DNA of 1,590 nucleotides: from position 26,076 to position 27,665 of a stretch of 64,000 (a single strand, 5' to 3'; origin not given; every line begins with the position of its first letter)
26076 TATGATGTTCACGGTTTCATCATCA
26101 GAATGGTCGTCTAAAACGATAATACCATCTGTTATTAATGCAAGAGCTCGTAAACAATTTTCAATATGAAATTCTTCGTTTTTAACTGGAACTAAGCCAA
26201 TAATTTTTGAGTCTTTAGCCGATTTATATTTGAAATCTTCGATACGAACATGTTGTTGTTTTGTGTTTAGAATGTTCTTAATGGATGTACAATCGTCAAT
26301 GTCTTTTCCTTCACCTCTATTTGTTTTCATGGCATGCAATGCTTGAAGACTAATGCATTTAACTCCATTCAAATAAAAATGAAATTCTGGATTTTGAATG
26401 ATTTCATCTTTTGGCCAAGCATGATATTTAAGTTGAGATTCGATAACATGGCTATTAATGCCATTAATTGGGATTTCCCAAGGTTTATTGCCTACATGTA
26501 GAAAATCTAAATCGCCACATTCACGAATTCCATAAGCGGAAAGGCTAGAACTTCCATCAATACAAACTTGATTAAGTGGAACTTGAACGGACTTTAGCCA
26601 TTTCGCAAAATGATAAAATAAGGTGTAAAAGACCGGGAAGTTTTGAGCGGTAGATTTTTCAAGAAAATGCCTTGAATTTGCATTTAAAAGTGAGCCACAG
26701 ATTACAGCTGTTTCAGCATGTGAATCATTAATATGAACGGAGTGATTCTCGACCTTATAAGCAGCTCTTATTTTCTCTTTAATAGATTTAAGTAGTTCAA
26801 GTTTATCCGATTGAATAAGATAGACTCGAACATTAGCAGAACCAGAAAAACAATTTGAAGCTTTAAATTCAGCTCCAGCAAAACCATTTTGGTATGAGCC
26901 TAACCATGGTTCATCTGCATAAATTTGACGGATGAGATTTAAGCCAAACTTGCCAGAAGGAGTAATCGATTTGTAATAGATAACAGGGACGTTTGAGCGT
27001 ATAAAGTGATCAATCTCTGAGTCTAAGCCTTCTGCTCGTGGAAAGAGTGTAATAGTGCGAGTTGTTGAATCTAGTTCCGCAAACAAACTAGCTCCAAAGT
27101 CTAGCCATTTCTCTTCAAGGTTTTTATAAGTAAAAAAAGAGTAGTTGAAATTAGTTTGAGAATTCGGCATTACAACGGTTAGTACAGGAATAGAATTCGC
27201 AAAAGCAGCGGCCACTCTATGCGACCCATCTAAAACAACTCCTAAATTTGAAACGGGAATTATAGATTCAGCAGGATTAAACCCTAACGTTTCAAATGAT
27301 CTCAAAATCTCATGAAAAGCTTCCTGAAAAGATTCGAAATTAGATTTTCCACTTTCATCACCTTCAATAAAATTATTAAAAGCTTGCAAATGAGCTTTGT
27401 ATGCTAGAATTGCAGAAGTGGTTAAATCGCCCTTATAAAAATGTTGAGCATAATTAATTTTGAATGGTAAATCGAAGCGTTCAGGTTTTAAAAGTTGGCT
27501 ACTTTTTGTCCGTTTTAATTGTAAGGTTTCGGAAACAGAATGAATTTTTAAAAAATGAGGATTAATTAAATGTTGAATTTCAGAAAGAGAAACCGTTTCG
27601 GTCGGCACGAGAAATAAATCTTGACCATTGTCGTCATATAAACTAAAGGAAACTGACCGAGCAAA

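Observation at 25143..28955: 1270-aa multidomain enzyme in the flagellin locus: helical/TPR region, FkbM methyltransferase, about 400 aa unassigned, GT2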

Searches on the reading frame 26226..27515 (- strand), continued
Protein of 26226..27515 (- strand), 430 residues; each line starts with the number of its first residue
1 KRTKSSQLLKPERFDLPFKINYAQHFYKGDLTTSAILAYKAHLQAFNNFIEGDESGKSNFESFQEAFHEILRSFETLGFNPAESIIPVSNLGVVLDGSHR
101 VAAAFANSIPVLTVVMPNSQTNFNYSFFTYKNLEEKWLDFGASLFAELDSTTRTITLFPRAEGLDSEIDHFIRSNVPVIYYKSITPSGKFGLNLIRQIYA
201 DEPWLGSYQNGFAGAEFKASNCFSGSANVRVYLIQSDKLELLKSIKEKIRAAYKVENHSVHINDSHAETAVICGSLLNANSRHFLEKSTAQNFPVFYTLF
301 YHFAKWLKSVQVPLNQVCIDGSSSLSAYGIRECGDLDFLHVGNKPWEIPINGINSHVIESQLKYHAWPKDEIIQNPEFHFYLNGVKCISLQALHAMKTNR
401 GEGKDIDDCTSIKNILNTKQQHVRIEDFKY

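Call 66: get_annotated_region(hit=H2, flank=9000)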
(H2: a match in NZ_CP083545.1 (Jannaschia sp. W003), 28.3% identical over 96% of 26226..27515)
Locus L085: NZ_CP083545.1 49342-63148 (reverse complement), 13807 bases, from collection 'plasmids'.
description: Jannaschia sp. W003 plasmid unnamed6, complete sequence
organism: Jannaschia sp. W003 (NCBI taxid 2867012)
taxonomy: Bacteria; Pseudomonadota; Alphaproteobacteria; Rhodobacterales; Roseobacteraceae; Jannaschia; Jannaschia sp. W003
host: -; source: -; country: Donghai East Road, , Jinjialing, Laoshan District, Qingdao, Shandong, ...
typing (MOB-suite, as given by PLSDB): non-mobilizable
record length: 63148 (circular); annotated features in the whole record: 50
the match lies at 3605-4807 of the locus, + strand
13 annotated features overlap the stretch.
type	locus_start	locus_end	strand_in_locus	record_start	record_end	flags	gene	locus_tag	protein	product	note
CDS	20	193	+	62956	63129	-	-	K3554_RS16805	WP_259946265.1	hypothetical protein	-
CDS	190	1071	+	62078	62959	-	-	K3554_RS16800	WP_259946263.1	sulfotransferase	-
CDS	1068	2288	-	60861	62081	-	-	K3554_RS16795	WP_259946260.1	glycosyltransferase family 4 protein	-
CDS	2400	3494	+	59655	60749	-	-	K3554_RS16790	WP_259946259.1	glycosyltransferase family 4 protein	-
CDS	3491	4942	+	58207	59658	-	-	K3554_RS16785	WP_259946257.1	hypothetical protein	-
CDS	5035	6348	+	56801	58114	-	-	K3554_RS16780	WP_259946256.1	glycosyltransferase family 4 protein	-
CDS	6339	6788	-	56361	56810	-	-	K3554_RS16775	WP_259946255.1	hypothetical protein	-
CDS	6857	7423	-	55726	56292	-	-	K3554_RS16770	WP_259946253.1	glycosyltransferase family 4 protein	-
CDS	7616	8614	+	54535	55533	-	-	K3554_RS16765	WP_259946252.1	sulfotransferase domain-containing protein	-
CDS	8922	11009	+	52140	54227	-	-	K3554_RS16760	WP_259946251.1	hypothetical protein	-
CDS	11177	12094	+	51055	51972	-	-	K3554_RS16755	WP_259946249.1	hypothetical protein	-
CDS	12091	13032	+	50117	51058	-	-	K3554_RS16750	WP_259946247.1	glycosyltransferase family A protein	-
CDS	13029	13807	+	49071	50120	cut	-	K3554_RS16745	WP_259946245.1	acyltransferase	-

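Call 75: search_protein_families(library=pfam, alignment_id=A7, max_evalue=1)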
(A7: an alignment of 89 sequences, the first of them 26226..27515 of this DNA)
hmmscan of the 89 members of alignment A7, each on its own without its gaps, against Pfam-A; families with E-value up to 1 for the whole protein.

A. member 1, window:26226-27515:- (430 aa): 0 families

B. families by the number of members that match (of 89 scanned): 33 families (the first 25 are shown)
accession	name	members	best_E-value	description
PF23164.1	UBL_AVO1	1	0.0028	AVO1 ubiquitin-like domain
PF08635.15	ox_reductase_C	1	0.011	Putative oxidoreductase C terminal domain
PF16912.11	Glu_dehyd_C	1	0.017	Glucose dehydrogenase C-terminus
PF20316.5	DUF6612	1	0.021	Family of unknown function (DUF6612)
PF00071.28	Ras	1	0.022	Ras family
PF24997.1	PSF1_C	1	0.024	PSF1 C-terminal domain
PF22139.1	XPD_arch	1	0.025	DNA repair helicase XPD, arch domain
PF18843.6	LPD28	1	0.03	Large polyvalent protein associated domain 28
PF24454.1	DUF7570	1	0.032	Family of unknown function (DUF7570)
PF22325.2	CR4_N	1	0.034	Interferon-gamma receptor, N-terminal domain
PF21400.3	Ndc10_N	1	0.035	Ndc10 N-terminal domain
PF23449.2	CBM-like_CFAP184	1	0.038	CFAP184 CBM-like domain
PF23069.1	DUF7042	1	0.054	Domain of unknown function (DUF7042)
PF21408.2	MTR4-like_stalk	1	0.055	Exosome RNA helicase MTR4-like, stalk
PF13173.12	AAA_14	1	0.059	AAA domain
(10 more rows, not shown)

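Call 82: find_encoding_contigs(protein=P0030, flank=10000, max_places=1)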
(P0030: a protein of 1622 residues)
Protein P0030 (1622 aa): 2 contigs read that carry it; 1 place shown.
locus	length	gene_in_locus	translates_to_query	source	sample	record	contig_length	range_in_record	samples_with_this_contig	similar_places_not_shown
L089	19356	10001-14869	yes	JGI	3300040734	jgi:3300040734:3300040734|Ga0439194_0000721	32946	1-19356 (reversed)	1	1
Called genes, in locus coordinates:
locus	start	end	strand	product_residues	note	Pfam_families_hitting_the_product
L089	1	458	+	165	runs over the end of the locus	PF01584:CheW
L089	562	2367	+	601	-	PF01627:Hpt, PF02895:H-kinase_dim, PF02518:HATPase_c, PF01584:CheW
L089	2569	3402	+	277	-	PF03705:CheR_N, PF01739:CheR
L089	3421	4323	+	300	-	PF08668:HDOD, PF01966:HD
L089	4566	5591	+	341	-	PF00072:Response_reg, PF01339:CheB_methylest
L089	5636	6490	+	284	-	PF08668:HDOD, PF01966:HD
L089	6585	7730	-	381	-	PF00990:GGDEF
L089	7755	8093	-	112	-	-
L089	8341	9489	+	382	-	PF13432:TPR_16 (weak), PF25062:ARM_TT21_N (weak), PF13414:TPR_11, PF00515:TPR_1, PF13414:TPR_11, PF13424:TPR_12, PF13414:TPR_11, PF14559:TPR_19, +25 more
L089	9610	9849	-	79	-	-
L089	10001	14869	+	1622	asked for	PF05050:Methyltransf_21, PF00535:Glycos_transf_2 (weak), PF08241:Methyltransf_11 (weak), PF08242:Methyltransf_12 (weak), PF13649:Methyltransf_25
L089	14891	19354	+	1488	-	?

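Call 84: find_encoding_contigs(protein=P0154, flank=10000, max_places=1)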
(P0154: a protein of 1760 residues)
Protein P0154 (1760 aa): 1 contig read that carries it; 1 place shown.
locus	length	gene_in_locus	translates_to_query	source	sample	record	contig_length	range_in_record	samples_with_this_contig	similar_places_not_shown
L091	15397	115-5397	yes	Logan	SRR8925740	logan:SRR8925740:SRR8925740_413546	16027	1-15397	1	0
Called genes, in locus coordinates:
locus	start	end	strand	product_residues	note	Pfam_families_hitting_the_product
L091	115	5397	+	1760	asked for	PF05050:Methyltransf_21, PF00535:Glycos_transf_2 (weak), PF13489:Methyltransf_23, PF08241:Methyltransf_11, PF13649:Methyltransf_25 (weak)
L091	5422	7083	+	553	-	PF00501:AMP-binding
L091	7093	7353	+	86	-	PF00550:PP-binding (weak)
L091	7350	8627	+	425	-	PF18588:WcbI, PF13432:TPR_16 (faint), PF14559:TPR_19 (faint), PF13428:TPR_14 (faint), PF13431:TPR_17 (faint), PF00515:TPR_1 (faint), PF07719:TPR_2 (faint), PF13424:TPR_12 (weak)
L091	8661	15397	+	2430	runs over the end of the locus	PF00535:Glycos_transf_2, PF10111:Glyco_tranf_2_2 (weak), PF13641:Glyco_tranf_2_3, PF13524:Glyco_trans_1_2, PF13439:Glyco_transf_4 (weak), PF00534:Glycos_transf_1, PF13692:Glyco_trans_1_4, PF00535:Glycos_transf_2, +12 more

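Call 85: find_related_loci(query=A1, collection=viral_contigs, flank=5000)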
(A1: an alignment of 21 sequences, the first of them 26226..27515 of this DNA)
Query A1 (430 aa) in viral_contigs; peptide patterns used: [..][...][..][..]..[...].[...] (x = any residue, [..] = any of these).
82 stretches matched a pattern; 60 encode a relative of the query (tblastn E <= 1e-3); 60 distinct loci.
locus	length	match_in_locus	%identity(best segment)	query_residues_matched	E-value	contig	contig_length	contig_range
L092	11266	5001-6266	36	7-415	7e-74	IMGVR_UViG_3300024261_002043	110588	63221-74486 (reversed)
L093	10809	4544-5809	36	7-415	6e-74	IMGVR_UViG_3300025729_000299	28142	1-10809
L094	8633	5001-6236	37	8-416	1e-73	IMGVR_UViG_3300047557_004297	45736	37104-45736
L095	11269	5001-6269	34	7-420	8e-71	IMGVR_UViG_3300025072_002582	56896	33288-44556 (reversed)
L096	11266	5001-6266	37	3-416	1e-69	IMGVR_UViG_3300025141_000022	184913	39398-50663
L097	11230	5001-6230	34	6-418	3e-69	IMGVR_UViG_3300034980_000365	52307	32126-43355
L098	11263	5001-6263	35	4-416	8e-69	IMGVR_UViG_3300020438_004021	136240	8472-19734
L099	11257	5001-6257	35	3-416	1e-67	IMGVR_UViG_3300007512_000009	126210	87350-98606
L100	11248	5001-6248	34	3-415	2e-66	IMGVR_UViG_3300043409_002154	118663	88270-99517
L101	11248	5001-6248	34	3-415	2e-66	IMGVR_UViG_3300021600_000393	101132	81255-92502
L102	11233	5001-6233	35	9-416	4e-64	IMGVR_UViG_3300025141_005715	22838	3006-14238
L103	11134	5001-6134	35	8-415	8e-64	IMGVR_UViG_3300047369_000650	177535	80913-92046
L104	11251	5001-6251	33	3-416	7e-63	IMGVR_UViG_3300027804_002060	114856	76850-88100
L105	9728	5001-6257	32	3-416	2e-62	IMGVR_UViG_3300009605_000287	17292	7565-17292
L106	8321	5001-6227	33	8-416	6e-62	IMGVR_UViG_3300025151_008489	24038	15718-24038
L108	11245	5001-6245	32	7-421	2e-61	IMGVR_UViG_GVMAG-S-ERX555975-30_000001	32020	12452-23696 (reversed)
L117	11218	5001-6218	32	1-402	6e-57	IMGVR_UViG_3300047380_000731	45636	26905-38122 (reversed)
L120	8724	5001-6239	34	7-416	2e-56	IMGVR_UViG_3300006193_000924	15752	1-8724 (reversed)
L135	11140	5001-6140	30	1-408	4e-47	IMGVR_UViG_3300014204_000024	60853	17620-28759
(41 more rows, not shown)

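Call 88: search_protein_families(library=pfam, proteins=[L104:4278-6251:+, L096:4197-6281:+, L117:5007-7106:+, L108:4773-7067:+, L106:3390-6227:+, L135:4920-8642:+, L120:4230-6248:+], max_evalue=0.001)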
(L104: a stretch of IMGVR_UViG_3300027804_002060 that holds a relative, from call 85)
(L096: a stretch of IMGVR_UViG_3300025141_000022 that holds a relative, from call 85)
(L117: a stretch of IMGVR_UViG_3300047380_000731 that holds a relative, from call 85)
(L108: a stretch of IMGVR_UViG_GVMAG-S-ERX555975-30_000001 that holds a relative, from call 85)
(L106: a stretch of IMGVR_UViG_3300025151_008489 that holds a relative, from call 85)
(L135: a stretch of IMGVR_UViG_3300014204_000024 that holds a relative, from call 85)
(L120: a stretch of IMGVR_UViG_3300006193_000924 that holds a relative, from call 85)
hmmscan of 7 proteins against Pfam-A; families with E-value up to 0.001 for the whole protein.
L104:4278-6251:+ (658 aa): 1 family
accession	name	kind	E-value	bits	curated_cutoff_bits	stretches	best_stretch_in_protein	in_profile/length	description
PF00535.33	Glycos_transf_2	-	3.2e-14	53.6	23.3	1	3-132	2-130/168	Glycosyl transferase family 2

L096:4197-6281:+ (695 aa): 1 family
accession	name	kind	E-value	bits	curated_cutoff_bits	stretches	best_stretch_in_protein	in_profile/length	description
PF00535.33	Glycos_transf_2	-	2e-22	80.3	23.3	1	26-158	2-131/168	Glycosyl transferase family 2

L117:5007-7106:+ (700 aa): 0 families

L108:4773-7067:+ (765 aa): 0 families

L106:3390-6227:+ (946 aa): 3 families
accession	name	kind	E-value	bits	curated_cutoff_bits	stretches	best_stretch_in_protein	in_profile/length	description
PF00535.33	Glycos_transf_2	-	1.7e-23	83.8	23.3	1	293-435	2-132/168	Glycosyl transferase family 2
PF10111.15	Glyco_tranf_2_2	-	1.2e-05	25.4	27.3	1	293-395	2-104/276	Glycosyltransferase like family 2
PF13641.12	Glyco_tranf_2_3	-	0.00016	22.2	27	0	291-397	3-110/230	Glycosyltransferase like family 2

L135:4920-8642:+ (1241 aa): 5 families
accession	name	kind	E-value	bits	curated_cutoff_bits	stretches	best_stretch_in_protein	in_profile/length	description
PF00535.33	Glycos_transf_2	-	9.2e-22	78.2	23.3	1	976-1141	1-165/168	Glycosyl transferase family 2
PF13641.12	Glyco_tranf_2_3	-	6.5e-14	52.9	27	1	977-1182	5-212/230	Glycosyltransferase like family 2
PF00852.26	Glyco_transf_10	-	2.9e-10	40.6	23.9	1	562-676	20-126/182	Glycosyltransferase family 10 (fucosyltransferase) C-term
PF13704.12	Glyco_tranf_2_4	-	0.00016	22.5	27.5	1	1004-1061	21-83/98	Glycosyl transferase family 2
PF13632.12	Glyco_trans_2_3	-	0.00026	21.3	27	1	1052-1190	1-131/198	Glycosyl transferase family group 2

L120:4230-6248:+ (673 aa): 3 families
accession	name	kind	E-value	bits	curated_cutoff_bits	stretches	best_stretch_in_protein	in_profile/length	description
PF00535.33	Glycos_transf_2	-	1.7e-17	64.3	23.3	1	6-155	2-150/168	Glycosyl transferase family 2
PF13641.12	Glyco_tranf_2_3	-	6.3e-05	23.5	27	1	4-117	3-115/230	Glycosyltransferase like family 2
PF10111.15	Glyco_tranf_2_2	-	0.00059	19.8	27.3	0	6-108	2-103/276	Glycosyltransferase like family 2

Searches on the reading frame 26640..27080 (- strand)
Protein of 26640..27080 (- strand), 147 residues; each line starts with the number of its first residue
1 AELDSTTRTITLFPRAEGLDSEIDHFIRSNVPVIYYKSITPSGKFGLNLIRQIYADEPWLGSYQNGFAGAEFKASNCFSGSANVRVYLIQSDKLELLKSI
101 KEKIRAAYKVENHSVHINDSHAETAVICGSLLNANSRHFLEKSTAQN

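Call 48: search_solved_structures(query=A5, max_evalue=10, show_alignments=2)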
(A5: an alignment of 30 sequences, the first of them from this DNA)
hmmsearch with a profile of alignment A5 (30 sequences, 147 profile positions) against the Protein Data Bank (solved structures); distinct sequences matched with E-value up to 10: 0.
